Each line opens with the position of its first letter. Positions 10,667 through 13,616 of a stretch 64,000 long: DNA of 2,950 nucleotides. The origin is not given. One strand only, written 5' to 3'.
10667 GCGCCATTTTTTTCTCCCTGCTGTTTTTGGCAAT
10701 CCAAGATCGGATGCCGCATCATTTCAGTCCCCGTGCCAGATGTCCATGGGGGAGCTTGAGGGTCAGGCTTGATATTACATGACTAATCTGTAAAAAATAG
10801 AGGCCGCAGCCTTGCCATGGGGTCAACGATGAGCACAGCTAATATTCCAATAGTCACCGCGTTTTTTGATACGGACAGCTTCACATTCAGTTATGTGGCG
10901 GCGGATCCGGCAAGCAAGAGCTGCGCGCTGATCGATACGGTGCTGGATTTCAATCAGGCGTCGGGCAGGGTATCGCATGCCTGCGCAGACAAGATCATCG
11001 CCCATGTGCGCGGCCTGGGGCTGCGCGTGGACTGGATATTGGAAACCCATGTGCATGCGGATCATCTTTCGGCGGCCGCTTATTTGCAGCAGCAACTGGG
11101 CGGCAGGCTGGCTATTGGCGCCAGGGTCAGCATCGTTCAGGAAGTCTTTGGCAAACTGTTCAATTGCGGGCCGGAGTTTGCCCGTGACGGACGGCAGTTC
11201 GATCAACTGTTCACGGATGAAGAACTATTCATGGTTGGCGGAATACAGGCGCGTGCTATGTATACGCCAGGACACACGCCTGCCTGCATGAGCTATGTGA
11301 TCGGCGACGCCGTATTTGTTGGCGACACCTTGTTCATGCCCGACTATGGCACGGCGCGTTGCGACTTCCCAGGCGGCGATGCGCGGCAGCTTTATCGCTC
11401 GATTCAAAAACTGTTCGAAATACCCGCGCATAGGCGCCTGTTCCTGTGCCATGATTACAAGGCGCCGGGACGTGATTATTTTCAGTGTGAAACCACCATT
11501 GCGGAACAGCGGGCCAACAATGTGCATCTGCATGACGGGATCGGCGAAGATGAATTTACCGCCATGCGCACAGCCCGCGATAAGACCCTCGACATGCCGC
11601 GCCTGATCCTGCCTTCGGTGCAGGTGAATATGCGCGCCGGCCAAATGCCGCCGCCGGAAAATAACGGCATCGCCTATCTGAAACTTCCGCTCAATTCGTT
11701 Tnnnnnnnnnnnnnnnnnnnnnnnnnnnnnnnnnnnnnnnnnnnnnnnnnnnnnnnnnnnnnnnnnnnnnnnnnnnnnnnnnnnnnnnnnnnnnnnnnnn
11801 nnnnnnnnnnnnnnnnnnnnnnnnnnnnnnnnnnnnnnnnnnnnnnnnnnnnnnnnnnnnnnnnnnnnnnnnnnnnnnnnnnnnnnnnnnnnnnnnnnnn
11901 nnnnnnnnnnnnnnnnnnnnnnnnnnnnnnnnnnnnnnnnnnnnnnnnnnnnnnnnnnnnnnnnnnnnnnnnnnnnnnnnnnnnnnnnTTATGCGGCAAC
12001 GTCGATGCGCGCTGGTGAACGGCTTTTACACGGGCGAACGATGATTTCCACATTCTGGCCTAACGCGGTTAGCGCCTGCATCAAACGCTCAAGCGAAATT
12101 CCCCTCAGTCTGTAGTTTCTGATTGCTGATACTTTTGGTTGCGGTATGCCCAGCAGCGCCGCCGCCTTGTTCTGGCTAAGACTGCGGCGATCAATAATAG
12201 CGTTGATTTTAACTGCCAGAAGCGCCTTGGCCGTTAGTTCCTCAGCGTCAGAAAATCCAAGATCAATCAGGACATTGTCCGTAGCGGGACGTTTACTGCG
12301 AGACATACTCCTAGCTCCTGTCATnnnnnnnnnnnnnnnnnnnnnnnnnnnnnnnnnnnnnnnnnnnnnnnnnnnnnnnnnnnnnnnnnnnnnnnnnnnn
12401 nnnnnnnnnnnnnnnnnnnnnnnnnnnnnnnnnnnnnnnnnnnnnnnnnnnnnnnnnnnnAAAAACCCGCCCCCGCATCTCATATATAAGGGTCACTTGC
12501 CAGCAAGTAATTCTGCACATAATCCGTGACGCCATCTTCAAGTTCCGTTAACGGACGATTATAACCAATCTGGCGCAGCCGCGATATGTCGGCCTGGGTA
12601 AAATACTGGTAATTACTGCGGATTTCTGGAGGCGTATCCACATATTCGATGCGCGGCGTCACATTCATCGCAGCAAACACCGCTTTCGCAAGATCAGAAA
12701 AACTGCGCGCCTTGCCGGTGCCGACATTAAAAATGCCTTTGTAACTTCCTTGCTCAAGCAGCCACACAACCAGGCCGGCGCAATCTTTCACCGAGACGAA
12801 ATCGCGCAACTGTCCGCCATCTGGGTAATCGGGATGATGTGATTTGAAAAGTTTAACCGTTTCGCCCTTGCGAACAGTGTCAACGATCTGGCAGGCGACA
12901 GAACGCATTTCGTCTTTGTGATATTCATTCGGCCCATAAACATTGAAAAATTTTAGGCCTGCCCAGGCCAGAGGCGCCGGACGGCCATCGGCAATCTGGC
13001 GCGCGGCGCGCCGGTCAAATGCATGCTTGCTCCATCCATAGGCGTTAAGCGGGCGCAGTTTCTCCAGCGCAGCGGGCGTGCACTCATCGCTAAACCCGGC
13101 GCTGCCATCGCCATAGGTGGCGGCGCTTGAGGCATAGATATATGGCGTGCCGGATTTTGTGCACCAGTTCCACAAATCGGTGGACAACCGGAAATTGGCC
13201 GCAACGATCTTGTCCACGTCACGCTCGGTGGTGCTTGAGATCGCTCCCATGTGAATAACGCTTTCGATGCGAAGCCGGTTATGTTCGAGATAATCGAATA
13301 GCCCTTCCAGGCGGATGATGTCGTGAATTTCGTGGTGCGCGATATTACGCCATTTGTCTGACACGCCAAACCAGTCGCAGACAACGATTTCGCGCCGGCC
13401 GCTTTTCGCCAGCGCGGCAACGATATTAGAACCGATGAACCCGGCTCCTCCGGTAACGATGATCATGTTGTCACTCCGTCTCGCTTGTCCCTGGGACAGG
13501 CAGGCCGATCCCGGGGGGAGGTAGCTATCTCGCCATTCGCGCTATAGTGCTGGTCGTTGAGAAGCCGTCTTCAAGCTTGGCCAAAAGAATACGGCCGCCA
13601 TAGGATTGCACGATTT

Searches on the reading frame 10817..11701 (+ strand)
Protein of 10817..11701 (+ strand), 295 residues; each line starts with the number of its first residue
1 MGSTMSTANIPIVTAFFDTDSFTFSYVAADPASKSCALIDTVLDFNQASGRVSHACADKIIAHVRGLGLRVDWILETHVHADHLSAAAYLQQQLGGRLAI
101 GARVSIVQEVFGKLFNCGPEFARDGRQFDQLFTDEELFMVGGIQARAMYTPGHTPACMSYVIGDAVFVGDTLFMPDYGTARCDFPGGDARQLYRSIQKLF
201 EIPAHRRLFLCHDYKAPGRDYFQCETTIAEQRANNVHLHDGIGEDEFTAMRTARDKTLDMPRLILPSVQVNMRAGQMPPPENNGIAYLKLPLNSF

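Call 8: search_protein_families(library=pfam, proteins=[window:10817-11701:+])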
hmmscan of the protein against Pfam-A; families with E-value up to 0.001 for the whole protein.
window:10817-11701:+ (295 aa): 2 families
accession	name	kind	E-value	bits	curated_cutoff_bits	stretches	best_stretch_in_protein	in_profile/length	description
PF00753.33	Lactamase_B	-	7e-19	69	22.7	1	21-212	4-196/196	Metallo-beta-lactamase superfamily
PF12706.13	Lactamase_B_2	-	8e-05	22.8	27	1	38-177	4-149/200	Beta-lactamase superfamily domain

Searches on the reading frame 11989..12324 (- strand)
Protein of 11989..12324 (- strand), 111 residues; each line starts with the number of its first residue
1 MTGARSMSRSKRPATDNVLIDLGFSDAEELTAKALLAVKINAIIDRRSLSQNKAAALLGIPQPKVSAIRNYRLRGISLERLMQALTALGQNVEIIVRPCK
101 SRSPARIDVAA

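Call 72: search_protein_families(library=pfam, proteins=[window:11989-12324:-], max_evalue=0.001)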
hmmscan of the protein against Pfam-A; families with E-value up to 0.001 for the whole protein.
window:11989-12324:- (111 aa): 1 family
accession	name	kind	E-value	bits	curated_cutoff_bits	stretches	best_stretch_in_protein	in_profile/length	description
PF13744.12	HTH_37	-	3e-26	91.5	27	1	19-97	2-80/80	Helix-turn-helix domain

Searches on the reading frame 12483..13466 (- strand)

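Call 72: search_protein_families(library=pfam, proteins=[window:12483-13466:-], max_evalue=0.001)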
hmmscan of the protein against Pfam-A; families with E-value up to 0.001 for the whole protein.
window:12483-13466:- (328 aa): 6 families
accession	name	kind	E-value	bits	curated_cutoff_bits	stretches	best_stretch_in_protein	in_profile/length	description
PF01370.27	Epimerase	-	7.8e-37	127.4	20.9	1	2-249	1-240/240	NAD dependent epimerase/dehydratase family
PF16363.11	GDP_Man_Dehyd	-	6.3e-14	52.6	27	1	3-293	1-302/332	GDP-mannose 4,6 dehydratase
PF04321.23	RmlD_sub_bind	-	1e-07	31.8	27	1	2-149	3-131/287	RmlD substrate binding domain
PF01073.25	3Beta_HSD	-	1.2e-07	31.4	22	1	3-123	1-127/280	3-beta hydroxysteroid dehydrogenase/isomerase family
PF07993.18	NAD_binding_4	-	2.3e-05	24.1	20.1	0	66-133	88-156/258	Male sterility protein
PF02719.21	Polysacc_synt_2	-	2.6e-05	24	20.2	0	2-31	1-30/293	Polysaccharide biosynthesis protein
